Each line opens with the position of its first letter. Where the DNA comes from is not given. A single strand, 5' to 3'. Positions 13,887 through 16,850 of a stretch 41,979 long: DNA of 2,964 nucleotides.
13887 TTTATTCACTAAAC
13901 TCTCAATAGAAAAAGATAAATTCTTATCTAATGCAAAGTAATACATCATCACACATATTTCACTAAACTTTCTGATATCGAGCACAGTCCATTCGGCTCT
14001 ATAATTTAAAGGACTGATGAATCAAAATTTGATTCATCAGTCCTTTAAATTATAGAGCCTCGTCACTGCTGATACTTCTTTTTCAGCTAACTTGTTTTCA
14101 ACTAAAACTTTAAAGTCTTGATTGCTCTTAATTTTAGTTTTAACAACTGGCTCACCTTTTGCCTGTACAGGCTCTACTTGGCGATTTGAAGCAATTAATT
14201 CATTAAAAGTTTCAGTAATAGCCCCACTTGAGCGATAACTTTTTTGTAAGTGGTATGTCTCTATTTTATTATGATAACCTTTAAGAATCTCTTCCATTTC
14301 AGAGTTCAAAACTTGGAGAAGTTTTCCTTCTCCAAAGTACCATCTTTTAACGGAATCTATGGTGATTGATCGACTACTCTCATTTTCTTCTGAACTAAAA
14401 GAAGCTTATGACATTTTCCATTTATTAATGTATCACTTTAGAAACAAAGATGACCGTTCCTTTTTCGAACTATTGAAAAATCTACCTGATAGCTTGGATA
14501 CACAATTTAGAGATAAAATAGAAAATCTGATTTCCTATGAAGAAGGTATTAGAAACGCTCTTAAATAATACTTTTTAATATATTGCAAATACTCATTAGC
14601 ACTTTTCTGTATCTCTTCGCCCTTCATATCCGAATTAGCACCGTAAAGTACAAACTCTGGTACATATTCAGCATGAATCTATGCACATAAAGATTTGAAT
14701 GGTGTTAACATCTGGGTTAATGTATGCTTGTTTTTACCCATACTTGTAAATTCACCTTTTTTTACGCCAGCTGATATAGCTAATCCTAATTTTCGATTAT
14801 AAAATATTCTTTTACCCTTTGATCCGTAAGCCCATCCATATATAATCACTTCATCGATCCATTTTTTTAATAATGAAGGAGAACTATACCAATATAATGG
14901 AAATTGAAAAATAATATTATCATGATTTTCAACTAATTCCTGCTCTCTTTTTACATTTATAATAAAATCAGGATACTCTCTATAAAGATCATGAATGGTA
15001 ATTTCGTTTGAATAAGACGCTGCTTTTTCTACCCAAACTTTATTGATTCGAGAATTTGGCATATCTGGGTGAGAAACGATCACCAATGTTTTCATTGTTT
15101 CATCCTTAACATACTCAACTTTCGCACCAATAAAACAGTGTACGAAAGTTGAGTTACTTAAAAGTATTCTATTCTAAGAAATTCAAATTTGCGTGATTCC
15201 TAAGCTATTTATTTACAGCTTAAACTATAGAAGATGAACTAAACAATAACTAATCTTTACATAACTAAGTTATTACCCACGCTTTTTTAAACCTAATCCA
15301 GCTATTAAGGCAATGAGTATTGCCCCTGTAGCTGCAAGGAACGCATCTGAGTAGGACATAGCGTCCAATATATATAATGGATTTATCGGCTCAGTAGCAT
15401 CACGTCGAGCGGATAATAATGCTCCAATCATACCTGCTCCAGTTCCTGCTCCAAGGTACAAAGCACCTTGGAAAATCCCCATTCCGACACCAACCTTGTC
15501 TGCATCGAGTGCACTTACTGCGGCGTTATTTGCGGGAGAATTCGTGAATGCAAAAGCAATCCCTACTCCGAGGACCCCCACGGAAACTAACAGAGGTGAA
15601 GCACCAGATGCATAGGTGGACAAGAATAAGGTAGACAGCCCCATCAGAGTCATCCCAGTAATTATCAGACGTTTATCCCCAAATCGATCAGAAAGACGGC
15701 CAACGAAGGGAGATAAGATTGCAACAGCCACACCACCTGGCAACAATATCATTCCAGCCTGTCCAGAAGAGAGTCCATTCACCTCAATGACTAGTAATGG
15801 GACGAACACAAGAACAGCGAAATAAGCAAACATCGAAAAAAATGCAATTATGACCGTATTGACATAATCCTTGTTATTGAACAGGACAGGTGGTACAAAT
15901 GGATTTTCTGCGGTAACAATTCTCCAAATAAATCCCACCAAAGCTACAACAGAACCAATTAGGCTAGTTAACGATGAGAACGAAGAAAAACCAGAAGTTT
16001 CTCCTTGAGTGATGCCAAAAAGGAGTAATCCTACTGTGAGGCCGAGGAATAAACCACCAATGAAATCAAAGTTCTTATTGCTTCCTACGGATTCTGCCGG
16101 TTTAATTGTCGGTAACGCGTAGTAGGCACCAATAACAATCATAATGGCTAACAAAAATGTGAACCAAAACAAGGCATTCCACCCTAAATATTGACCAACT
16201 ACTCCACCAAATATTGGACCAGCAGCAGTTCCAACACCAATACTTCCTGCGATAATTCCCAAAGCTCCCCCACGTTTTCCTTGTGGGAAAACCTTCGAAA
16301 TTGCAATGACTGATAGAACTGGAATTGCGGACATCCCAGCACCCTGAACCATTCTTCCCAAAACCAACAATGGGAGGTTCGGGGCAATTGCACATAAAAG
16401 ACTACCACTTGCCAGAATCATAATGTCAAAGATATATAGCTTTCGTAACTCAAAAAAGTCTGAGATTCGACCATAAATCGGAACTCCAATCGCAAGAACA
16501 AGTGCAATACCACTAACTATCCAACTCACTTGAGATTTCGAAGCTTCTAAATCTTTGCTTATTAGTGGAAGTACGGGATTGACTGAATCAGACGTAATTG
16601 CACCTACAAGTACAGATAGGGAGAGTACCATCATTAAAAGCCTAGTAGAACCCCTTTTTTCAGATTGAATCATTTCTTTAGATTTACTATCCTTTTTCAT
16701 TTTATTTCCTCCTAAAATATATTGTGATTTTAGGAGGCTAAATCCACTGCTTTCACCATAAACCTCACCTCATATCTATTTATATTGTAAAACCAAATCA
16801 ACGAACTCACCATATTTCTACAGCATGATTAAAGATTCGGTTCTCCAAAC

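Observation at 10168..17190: optrA-araC and fexA-orf138 modules stitched together by ISL3 debris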

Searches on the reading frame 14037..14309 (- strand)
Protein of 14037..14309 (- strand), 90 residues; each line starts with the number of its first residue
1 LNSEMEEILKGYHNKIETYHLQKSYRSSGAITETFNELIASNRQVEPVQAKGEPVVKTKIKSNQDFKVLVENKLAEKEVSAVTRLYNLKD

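Call 44: search_protein_families(library=ncbifam, proteins=[window:14037-14309:-], max_evalue=0.001)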
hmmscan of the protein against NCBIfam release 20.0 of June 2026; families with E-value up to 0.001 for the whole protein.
window:14037-14309:- (90 aa): 1 family
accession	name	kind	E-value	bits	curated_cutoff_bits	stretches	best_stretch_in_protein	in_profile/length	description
NF041464.1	HelD_BACSU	equivalog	9.5e-06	23.8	419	1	13-76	604-667/779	RNA polymerase recycling motor HelD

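Call 64: find_encoding_contigs(protein=window:14037-14309:-, flank=10000, max_places=10)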
Protein window:14037-14309:- (90 aa): 24 contigs read that carry it; 10 places shown.
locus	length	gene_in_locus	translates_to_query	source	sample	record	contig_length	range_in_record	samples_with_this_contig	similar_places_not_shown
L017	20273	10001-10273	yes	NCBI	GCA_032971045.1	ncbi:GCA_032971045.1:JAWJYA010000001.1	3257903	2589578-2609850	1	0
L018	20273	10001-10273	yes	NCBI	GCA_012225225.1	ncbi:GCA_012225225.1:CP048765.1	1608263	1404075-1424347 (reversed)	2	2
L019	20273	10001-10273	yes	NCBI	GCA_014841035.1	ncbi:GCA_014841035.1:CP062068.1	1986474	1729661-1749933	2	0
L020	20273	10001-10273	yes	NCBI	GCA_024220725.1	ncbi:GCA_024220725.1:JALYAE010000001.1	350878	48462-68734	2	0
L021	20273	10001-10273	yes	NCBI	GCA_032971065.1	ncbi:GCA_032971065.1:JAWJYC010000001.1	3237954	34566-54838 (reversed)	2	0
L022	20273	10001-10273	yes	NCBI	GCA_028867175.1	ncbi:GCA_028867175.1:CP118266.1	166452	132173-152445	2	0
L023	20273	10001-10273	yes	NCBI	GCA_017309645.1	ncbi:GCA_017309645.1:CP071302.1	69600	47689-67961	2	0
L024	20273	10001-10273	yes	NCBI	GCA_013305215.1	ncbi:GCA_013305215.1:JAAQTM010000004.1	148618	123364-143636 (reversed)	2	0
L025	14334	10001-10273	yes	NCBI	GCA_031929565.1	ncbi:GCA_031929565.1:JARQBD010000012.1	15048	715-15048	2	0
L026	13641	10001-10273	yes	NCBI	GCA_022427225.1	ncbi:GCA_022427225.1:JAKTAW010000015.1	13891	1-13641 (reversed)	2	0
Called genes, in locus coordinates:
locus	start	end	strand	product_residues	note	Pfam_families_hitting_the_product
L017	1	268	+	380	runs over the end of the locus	PF01527:HTH_Tnp_1, PF02796:HTH_7 (faint), PF13384:HTH_23 (faint), PF13518:HTH_28 (faint), PF13276:HTH_21, PF00665:rve, PF13683:rve_3, PF13333:rve_2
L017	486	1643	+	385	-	-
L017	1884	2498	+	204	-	PF03389:MobA_MobL, PF03432:Relaxase (weak)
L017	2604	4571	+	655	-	PF03193:RsgA_GTPase (faint), PF00005:ABC_tran, PF00931:NB-ARC (faint), PF02463:SMC_N, PF13555:AAA_29 (faint), PF12848:ABC_tran_Xtn, PF00005:ABC_tran, PF16326:ABC_tran_CTD (weak), +3 more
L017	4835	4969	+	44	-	-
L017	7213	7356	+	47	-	-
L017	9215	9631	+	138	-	PF02525:Flavodoxin_2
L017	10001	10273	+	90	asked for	-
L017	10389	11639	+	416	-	PF14690:Zn_ribbon_ISL3 (faint), PF13542:HTH_Tnp_ISL3 (faint), PF01610:DDE_Tnp_ISL3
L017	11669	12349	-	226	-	PF00665:rve, PF13610:DDE_Tnp_IS240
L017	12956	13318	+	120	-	-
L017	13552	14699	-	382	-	PF01527:HTH_Tnp_1 (weak), PF02796:HTH_7 (faint), PF13384:HTH_23 (faint), PF13518:HTH_28 (faint), PF13276:HTH_21, PF00665:rve, PF13683:rve_3, PF13333:rve_2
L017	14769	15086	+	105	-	PF01638:HxlR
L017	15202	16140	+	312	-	PF05598:DUF772, PF01609:DDE_Tnp_1, PF13612:DDE_Tnp_1_3 (weak)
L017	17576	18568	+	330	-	PF01336:tRNA_anti-codon (weak), PF01966:HD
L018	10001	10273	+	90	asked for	-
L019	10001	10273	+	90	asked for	-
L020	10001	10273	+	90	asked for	-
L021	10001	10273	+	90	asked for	-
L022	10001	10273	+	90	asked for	-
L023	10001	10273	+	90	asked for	-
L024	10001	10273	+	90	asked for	-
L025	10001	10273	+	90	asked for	-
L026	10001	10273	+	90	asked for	-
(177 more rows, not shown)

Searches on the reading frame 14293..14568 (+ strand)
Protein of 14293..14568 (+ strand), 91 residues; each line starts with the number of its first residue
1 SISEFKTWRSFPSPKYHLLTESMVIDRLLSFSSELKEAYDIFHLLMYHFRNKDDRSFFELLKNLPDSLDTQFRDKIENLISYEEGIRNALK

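Call 44: search_protein_families(library=ncbifam, proteins=[window:14293-14568:+], max_evalue=0.001)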
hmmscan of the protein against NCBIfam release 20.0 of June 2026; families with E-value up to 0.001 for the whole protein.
window:14293-14568:+ (91 aa): 1 family
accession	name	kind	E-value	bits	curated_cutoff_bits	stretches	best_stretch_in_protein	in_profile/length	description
NF033550.5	transpos_ISL3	equivalog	8.1e-07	28.4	180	1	20-91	257-332/370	ISL3 family transposase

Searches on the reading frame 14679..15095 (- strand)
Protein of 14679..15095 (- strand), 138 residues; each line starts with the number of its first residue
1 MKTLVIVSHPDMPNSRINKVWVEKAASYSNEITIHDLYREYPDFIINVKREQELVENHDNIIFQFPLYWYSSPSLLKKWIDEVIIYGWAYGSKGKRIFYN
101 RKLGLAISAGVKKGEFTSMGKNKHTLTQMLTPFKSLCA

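Call 44: search_protein_families(library=ncbifam, proteins=[window:14679-15095:-], max_evalue=0.001)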
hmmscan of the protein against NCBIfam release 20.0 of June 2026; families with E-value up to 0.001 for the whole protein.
window:14679-15095:- (138 aa): 3 families
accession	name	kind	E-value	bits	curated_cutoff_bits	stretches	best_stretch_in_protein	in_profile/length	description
NF002044.1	PRK00871.1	equivalog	1.3e-40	138.6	210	1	4-135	2-131/170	glutathione-regulated potassium-efflux system oxidoreductase KefF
NF003430.0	PRK04930.1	equivalog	6.8e-37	126.6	240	1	2-134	7-137/184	glutathione-regulated potassium-efflux system ancillary protein KefG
NF007280.0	PRK09739.1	equivalog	2.4e-15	56.7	162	1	44-128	66-147/199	NAD(P)H oxidoreductase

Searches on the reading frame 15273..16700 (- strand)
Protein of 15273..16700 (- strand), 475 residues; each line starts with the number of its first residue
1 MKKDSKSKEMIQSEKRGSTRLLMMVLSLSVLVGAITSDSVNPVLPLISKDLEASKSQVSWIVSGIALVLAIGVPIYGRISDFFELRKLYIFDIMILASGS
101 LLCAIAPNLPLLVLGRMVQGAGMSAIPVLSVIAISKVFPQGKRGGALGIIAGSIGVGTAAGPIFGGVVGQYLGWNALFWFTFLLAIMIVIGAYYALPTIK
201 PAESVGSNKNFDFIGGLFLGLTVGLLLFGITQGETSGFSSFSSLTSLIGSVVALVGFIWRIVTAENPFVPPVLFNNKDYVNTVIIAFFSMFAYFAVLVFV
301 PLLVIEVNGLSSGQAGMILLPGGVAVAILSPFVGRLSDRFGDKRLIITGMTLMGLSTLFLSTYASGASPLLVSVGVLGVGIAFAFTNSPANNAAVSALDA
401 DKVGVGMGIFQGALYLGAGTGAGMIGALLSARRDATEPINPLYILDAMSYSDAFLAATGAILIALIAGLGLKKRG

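Call 44: search_protein_families(library=ncbifam, proteins=[window:15273-16700:-], max_evalue=0.001)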
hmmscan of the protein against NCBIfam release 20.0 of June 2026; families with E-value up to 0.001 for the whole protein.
window:15273-16700:- (475 aa): 72 families (the best 25 are shown)
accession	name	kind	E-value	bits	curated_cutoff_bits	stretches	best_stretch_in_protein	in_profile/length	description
NF000218.1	FexA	exception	0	1053.8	900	1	1-475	1-475/475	chloramphenicol/florfenicol efflux MFS transporter FexA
NF040856.1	FexB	exception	4.2e-170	566.5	950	1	17-474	10-465/469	chloramphenicol/florfenicol efflux MFS transporter FexB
TIGR00711.1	efflux_EmrB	subfamily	8.9e-61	206.1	230.2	1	22-432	3-411/485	DHA2 family efflux MFS transporter permease subunit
NF012175.1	tet_MFS_L_K_45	equivalog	4e-41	141.2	650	1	35-473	14-438/444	Tet(L)/Tet(K)/Tet(45) family tetracycline efflux MFS transporter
NF012185.0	tet_MFS_L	exception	7.3e-40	137.2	925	1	25-473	19-452/457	tetracycline efflux MFS transporter Tet(L)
NF012184.0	tet_MFS_45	exception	4.4e-38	131.4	975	1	23-474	19-453/458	tetracycline efflux MFS transporter Tet(45)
NF000060.1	MFS_efflux_LmrB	exception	1.2e-37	129.9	800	1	22-431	18-425/479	lincomycin efflux MFS transporter Lmr(B)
NF000025.1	MFS_efflux_tcmA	exception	6.5e-36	124.2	999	1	14-433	19-435/538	tetracenomycin C efflux MFS transporter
NF000391.1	EmrB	exception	1.8e-35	122.6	925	1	21-416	11-405/501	multidrug efflux MFS transporter permease subunit EmrB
NF012176.0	tet_MFS_38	exception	1e-34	120.4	925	1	35-429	24-404/450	tetracycline efflux MFS transporter Tet(38)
NF040895.2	MFS_effux_SdrM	equivalog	2.3e-31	109.4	550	1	23-430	8-405/441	multidrug efflux MFS transporter SdrM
NF012183.0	tet_MFS_K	exception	1.1e-29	103.7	925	1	33-465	26-442/459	tetracycline efflux MFS transporter Tet(K)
TIGR00710.1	efflux_Bcr_CflA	subfamily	4.2e-27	95.6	200.9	2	21-232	6-217/385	Bcr/CflA family efflux MFS transporter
NF033896.2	MFS_LfrA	equivalog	5e-27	94.7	825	1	21-432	20-427/504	efflux MFS transporter LfrA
NF000031.1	MFS_efflux_LmrA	exception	1.2e-26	93.5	850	1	9-423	22-431/484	lincomycin efflux MFS transporter Lmr(A)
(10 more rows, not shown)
